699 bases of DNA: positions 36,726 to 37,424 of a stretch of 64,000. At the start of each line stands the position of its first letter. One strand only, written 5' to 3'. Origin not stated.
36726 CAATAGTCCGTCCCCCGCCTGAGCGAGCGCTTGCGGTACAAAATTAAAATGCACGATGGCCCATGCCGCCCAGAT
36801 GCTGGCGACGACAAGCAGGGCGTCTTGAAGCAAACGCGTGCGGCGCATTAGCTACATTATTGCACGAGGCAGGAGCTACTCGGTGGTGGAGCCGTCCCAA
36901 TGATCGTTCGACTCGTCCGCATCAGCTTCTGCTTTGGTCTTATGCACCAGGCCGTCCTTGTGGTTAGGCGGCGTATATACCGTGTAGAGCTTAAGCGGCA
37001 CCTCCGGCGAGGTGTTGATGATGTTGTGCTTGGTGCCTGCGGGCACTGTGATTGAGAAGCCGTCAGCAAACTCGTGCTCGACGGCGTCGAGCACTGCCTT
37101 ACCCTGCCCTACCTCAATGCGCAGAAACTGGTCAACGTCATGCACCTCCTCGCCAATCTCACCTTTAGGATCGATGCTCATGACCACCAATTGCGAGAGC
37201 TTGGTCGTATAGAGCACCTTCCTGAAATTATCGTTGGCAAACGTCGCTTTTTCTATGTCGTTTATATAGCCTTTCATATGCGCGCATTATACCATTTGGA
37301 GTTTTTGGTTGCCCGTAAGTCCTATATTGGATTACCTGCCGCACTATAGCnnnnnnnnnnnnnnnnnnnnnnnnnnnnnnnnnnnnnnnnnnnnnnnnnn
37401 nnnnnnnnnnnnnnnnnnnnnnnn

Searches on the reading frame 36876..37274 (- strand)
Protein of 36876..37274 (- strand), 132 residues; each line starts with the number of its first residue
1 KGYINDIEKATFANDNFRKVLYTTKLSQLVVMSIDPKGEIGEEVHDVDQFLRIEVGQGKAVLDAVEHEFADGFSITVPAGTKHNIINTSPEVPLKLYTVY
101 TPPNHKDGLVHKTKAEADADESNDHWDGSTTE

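Call 99: search_protein_families(library=pfam, proteins=[window:36876-37274:-], max_evalue=0.001)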
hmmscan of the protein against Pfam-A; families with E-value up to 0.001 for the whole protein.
window:36876-37274:- (132 aa): 1 family
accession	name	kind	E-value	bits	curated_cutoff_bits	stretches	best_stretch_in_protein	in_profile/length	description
PF07883.17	Cupin_2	-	2.7e-12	46.7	27.2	1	31-100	2-70/70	Cupin domain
